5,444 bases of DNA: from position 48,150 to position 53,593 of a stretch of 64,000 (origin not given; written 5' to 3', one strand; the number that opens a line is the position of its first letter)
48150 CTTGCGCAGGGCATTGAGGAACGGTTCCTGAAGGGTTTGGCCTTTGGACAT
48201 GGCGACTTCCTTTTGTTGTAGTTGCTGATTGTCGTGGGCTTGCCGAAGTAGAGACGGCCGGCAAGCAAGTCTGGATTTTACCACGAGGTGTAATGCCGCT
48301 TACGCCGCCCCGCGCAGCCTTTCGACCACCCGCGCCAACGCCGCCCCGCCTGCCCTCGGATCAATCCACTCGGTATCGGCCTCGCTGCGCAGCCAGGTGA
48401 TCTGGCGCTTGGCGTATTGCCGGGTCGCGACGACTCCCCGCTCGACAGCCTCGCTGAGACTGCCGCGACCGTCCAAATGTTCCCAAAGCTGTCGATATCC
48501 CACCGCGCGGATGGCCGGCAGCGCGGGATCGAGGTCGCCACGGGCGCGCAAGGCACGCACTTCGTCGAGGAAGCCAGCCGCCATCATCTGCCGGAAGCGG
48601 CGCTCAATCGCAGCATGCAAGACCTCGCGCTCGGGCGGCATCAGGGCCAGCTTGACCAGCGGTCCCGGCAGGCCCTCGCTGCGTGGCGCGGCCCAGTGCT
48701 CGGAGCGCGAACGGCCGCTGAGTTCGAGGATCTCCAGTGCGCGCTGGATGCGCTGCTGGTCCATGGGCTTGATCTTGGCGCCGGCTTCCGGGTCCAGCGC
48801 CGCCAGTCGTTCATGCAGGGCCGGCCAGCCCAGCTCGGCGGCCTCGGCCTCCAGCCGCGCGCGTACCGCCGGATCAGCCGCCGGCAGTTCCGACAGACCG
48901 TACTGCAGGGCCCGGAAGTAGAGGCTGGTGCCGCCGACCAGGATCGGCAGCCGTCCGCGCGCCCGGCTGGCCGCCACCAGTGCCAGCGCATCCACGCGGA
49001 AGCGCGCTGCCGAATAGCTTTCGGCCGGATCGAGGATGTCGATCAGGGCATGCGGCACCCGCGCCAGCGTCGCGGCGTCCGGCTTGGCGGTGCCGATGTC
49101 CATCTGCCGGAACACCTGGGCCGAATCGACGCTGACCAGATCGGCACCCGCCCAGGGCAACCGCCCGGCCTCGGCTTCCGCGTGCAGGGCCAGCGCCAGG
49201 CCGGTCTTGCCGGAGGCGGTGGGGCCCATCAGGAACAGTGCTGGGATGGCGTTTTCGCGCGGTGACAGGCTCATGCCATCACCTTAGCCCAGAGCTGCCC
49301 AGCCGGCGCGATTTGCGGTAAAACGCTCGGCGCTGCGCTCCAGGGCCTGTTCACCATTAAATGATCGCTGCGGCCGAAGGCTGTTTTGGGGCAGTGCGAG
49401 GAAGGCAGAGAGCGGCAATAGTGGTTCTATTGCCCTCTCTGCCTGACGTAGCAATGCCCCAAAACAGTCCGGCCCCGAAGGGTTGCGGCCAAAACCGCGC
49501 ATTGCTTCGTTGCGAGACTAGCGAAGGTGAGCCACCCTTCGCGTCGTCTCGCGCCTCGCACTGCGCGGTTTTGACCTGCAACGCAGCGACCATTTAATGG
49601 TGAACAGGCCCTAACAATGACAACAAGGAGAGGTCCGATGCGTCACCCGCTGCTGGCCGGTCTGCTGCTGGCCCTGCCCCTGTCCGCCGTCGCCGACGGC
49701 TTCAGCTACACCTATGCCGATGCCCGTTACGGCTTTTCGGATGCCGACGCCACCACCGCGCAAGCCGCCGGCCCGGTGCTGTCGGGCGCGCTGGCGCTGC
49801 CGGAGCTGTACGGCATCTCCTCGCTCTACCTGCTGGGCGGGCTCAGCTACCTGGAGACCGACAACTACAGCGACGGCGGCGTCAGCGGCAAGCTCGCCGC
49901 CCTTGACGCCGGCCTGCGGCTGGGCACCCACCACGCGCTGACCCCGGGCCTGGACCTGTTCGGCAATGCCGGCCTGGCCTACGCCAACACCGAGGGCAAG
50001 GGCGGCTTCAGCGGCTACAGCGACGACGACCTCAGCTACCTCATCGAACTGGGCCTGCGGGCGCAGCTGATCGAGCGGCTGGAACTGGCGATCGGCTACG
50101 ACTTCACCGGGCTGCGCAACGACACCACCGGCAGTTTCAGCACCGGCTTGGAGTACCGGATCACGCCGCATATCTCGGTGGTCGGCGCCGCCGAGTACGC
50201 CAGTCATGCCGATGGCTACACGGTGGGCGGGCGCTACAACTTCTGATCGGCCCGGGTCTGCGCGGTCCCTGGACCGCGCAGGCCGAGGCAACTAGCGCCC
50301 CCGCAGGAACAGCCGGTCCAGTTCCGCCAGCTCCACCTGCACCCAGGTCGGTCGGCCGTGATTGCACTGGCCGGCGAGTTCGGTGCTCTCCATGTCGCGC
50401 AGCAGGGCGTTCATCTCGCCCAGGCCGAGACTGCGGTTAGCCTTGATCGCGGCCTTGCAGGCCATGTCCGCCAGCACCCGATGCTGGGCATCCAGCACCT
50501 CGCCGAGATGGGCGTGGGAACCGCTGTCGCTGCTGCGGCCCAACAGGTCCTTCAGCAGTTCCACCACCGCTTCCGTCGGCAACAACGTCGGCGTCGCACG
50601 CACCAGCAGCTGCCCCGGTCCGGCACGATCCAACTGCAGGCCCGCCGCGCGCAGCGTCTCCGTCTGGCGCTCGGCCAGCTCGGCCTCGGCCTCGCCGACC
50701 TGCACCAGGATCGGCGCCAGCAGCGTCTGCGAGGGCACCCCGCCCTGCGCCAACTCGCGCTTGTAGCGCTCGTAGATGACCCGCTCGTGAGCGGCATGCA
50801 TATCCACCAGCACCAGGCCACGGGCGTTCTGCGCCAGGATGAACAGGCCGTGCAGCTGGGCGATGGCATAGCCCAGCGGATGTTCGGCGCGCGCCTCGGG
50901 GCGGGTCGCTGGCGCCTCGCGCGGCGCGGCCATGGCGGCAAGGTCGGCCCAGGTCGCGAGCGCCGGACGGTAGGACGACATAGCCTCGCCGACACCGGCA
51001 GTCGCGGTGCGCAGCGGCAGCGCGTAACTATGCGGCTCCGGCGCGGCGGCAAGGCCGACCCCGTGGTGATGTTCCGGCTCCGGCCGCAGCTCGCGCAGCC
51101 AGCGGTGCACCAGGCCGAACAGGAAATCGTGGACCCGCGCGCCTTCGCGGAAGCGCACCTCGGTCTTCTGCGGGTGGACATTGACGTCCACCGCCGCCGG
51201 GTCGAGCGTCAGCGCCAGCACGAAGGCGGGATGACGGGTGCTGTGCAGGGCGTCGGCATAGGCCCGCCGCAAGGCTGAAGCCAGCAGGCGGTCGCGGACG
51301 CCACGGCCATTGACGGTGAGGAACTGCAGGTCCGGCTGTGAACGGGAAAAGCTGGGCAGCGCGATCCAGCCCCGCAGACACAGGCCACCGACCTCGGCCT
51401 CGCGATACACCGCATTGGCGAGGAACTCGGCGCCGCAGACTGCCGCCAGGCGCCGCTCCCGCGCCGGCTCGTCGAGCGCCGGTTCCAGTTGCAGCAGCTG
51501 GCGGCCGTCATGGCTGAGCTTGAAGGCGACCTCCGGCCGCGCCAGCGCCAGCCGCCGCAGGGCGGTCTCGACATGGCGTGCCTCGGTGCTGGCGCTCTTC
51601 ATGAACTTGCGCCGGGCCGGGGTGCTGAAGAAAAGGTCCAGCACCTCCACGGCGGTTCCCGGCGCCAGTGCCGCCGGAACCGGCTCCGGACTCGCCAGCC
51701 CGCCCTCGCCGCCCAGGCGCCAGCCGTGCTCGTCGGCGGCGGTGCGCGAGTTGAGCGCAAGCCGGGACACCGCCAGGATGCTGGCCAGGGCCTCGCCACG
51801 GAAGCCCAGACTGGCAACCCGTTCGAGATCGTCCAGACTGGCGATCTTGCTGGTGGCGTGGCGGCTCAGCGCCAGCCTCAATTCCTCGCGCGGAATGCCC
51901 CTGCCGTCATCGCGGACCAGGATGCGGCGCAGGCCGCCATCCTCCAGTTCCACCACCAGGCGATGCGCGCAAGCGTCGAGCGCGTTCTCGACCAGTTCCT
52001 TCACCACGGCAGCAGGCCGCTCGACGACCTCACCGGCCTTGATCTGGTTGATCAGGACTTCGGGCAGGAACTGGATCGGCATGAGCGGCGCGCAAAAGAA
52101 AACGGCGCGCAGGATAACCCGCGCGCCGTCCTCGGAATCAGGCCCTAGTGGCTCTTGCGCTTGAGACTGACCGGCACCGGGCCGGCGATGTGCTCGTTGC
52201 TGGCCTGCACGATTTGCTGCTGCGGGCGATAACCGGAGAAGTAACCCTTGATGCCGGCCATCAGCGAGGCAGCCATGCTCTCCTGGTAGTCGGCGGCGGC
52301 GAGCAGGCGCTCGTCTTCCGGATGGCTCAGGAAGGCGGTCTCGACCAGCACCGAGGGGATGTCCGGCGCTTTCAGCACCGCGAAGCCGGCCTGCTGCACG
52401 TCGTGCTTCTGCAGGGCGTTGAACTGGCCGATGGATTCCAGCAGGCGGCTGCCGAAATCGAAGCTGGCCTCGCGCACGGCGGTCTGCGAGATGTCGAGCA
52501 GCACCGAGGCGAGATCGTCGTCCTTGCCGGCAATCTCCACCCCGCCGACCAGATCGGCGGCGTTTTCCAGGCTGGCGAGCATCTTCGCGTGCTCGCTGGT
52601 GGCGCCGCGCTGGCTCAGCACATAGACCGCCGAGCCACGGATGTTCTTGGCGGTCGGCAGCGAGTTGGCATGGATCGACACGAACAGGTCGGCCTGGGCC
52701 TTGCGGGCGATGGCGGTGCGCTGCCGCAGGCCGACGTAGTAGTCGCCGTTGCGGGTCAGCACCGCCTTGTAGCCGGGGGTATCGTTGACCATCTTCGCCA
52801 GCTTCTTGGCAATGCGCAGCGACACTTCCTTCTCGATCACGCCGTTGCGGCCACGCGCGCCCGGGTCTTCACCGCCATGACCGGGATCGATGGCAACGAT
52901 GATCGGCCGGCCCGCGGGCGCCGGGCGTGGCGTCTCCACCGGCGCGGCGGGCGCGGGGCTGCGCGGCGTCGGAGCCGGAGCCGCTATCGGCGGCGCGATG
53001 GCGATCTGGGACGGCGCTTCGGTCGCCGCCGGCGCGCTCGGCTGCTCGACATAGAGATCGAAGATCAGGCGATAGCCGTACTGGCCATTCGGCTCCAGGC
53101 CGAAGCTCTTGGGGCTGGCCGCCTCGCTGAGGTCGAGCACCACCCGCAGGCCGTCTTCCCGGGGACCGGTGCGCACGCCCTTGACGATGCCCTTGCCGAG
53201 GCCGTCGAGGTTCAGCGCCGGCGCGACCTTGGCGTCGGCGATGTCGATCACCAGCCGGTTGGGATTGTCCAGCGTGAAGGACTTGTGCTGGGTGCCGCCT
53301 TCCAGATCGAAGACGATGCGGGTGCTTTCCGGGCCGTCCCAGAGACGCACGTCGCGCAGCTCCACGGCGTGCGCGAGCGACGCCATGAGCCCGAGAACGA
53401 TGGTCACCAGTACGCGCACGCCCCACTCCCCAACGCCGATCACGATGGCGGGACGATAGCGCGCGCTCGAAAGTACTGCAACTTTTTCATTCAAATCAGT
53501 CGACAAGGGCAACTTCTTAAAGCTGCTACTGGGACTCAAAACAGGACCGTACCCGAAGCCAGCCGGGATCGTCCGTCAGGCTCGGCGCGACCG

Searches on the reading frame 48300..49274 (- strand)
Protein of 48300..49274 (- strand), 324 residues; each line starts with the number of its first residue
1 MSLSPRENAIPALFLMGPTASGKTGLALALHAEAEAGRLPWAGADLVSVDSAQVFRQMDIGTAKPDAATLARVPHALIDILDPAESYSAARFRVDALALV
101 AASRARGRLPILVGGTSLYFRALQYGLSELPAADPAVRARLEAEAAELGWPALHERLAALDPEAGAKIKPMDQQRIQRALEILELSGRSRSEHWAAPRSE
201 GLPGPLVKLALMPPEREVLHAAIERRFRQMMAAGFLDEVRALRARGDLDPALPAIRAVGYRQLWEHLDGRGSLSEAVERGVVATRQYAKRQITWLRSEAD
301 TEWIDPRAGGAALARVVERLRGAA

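Call 90: search_protein_families(library=pfam, proteins=[window:48300-49274:-], max_evalue=0.00001)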
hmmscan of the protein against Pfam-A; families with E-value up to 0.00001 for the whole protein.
window:48300-49274:- (324 aa): 1 family
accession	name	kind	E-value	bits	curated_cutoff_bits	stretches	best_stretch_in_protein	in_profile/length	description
PF01715.23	IPPT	-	2e-84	283.5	23.6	1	53-297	1-242/243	IPP transferase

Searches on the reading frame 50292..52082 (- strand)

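Call 84: search_protein_families(library=pfam, proteins=[window:50292-52082:-], max_evalue=0.00001)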
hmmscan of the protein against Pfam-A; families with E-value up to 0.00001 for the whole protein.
window:50292-52082:- (596 aa): 4 families
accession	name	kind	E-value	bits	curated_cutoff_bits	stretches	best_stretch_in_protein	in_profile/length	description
PF08676.16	MutL_C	-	8.6e-40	136.2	25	1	407-552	1-142/142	MutL C terminal dimerisation domain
PF01119.25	DNA_mis_repair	-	8.9e-34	116.1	26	1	213-329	2-118/119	DNA mismatch repair protein, C-terminal domain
PF13589.12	HATPase_c_3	-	1.2e-09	38.8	25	1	24-115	4-95/137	Histidine kinase-, DNA gyrase B-, and HSP90-like ATPase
PF02518.31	HATPase_c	-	7.4e-07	30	26.4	1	22-77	5-63/111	Histidine kinase-, DNA gyrase B-, and HSP90-like ATPase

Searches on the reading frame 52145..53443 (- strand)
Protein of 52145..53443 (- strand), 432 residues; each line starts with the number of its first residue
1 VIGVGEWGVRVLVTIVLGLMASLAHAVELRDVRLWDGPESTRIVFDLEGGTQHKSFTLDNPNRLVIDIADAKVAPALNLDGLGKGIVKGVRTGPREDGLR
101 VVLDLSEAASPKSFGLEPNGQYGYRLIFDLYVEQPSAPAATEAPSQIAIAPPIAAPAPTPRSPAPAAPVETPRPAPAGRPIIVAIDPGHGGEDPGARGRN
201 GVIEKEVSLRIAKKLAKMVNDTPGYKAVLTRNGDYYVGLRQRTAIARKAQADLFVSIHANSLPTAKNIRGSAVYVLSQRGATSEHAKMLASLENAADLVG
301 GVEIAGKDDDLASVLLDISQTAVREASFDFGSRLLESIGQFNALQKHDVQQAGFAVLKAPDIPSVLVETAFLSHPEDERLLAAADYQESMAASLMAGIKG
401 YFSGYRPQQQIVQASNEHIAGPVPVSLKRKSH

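Call 90: search_protein_families(library=pfam, proteins=[window:52145-53443:-], max_evalue=0.00001)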
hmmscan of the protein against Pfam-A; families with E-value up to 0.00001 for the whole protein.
window:52145-53443:- (432 aa): 2 families
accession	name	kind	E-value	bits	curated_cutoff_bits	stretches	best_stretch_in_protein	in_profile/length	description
PF01520.23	Amidase_3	-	1e-45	156.3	27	1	183-399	1-173/174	N-acetylmuramoyl-L-alanine amidase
PF11741.13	AMIN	-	8.6e-16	58.3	20.5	1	31-130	1-101/101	AMIN domain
